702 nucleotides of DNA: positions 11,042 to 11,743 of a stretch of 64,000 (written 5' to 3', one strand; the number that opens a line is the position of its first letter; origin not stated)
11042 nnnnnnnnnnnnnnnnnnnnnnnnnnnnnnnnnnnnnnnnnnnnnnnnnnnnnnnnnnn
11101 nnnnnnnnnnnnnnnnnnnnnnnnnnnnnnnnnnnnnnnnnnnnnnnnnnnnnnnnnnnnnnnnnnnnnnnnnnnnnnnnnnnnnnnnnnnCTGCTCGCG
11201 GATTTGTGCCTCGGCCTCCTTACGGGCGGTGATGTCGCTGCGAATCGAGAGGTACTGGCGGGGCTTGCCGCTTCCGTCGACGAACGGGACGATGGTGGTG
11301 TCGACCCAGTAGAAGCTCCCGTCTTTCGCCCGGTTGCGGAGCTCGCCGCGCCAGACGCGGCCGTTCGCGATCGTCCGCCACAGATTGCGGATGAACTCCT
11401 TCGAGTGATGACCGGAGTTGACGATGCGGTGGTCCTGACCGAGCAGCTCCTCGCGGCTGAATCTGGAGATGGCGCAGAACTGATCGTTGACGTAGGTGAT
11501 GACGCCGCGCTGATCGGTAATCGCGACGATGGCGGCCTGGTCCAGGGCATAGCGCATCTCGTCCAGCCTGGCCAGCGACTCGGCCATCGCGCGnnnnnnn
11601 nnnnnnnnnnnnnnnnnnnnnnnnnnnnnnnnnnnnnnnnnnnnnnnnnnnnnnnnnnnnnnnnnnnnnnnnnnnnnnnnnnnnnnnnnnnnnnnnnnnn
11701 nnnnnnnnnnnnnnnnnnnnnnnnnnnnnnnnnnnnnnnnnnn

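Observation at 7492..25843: Dense cluster of sigma-54 (-24/-12) promoters defining a USP-centred stress regulon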

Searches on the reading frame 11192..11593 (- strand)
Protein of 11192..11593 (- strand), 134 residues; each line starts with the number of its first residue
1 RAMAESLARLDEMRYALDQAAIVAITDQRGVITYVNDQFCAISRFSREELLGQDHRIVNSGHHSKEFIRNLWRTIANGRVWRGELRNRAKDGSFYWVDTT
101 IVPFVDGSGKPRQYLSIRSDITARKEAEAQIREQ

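Call 41: search_solved_structures(query=window:11192-11593:-, max_evalue=0.001, show_alignments=3)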
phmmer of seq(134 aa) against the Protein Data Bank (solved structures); distinct sequences matched with E-value up to 0.001: 89 (the best 60 are shown).
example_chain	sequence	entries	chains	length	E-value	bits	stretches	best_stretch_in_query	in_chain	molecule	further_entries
3ewk_A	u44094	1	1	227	2e-61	208.7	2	22-132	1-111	Sensor protein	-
8dik_A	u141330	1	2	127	6.9e-20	74.4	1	18-125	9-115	Aerotaxis receptor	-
31cj_A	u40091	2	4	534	1.7e-17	66.7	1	17-124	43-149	Aerotaxis receptor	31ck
9qq6_A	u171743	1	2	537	1.8e-14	57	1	13-133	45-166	histidine kinase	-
2gj3_A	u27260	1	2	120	3.6e-14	56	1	14-121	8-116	Nitrogen fixation regulatory protein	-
6gg9_A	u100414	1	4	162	4.5e-13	52.4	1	20-133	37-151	Sensory box protein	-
7r5n_A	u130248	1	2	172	8e-13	51.6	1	17-130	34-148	Sensory box protein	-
7a6p_A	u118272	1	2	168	6e-12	48.8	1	23-133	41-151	Putative Sensory box protein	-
5luv_A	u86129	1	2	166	1.1e-11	47.9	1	21-133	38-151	Putative PAS/PAC sensor protein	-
8q5e_A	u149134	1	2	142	2e-11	47.1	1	20-133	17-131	Sensory box protein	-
29lw_A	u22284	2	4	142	3.1e-11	46.5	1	20-133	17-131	Sensory box protein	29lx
3sw1_A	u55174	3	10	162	4.2e-11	46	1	20-133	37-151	Sensory box protein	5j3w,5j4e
8a33_A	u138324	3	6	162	4.2e-11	46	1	20-133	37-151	Sensory box protein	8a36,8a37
8a3u_A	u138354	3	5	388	8.2e-11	45.1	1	25-133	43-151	Putative Sensory box protein,Sensor protein FixL | Putative Sensory box protein,Putative Sensory box protein,Sensor protein FixL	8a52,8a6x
7r4s_A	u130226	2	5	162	1.1e-10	44.7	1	20-133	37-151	Sensory box protein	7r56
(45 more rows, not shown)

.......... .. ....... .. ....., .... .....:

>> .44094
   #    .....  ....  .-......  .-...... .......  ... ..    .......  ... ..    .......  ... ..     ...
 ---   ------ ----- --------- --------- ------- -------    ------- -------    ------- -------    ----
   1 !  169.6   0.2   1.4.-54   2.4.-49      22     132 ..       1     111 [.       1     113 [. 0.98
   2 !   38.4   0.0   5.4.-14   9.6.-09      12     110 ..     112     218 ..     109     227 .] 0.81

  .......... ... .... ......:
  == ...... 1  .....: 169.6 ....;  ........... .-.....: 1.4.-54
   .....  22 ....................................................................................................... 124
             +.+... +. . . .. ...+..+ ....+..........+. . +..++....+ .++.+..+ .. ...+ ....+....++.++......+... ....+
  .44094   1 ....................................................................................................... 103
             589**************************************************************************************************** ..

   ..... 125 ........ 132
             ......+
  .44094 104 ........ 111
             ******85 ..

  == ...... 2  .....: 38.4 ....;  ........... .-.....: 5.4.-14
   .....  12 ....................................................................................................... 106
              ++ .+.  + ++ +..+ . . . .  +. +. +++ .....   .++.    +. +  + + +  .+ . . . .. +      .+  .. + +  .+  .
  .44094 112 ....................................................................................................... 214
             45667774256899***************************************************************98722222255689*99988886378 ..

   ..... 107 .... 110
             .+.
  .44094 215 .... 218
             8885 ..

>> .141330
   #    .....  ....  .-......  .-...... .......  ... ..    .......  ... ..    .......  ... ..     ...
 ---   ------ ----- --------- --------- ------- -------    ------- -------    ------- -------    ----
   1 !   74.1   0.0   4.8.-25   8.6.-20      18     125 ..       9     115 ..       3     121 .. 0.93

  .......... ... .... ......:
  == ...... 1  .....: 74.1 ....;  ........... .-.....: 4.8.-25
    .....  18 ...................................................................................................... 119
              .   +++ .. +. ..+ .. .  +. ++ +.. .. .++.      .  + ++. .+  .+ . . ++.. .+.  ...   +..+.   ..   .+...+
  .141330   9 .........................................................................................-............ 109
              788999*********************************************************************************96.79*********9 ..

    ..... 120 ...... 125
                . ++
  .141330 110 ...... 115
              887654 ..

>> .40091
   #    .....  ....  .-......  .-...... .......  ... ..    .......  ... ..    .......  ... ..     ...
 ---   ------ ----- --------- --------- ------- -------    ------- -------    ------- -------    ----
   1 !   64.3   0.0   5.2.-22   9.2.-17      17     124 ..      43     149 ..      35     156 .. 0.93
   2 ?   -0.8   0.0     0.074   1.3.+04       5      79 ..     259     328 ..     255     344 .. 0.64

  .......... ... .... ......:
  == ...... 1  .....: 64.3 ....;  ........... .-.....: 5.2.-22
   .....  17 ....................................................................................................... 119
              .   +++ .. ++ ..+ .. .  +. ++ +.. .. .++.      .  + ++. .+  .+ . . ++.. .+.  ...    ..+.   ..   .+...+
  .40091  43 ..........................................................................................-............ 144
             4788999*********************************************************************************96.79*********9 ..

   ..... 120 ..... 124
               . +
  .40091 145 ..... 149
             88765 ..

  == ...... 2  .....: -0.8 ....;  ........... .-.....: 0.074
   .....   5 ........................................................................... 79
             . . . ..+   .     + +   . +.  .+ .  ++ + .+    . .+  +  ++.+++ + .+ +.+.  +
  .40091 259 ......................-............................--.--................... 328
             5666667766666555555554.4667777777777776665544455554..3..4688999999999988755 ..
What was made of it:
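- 10535..11818 (-): Sensor histidine kinase: two N-terminal hydrophobic segments (read by eye), then PAS, HisKA and HATPase domains. The PAS domain is of the FAD-binding MmoS/Aer/NifL type. The PAS domain is roughly 70% identical by eye to MmoS PAS-A (3EWK, E=2e-61); the next hits are Aer and NifL PAS1 (call 41).
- On FAD-binding PAS sensors (MmoS/Aer/NifL type): E=2e-61 to 3EWK PAS-A, 7e-20 to Aer and 4e-14 to NifL PAS1 (call 41).
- Closest known: MmoS sensor kinase of Methylococcus capsulatus. Same: The PAS domain of the kinase is roughly 70% identical (by eye from the alignment) to MmoS PAS-A (E=2e-61) and clearly related to Aer and NifL PAS1, all of which bind FAD (call 41).
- The PAS domain is roughly 70% identical by eye to FAD-binding MmoS PAS-A; the next hits are Aer and NifL PAS1 (call 41). 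FAD-PAS domains report redox state in several contexts, and MmoS belongs to the copper switch of methanotrophs (call 41, plus established knowledge).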
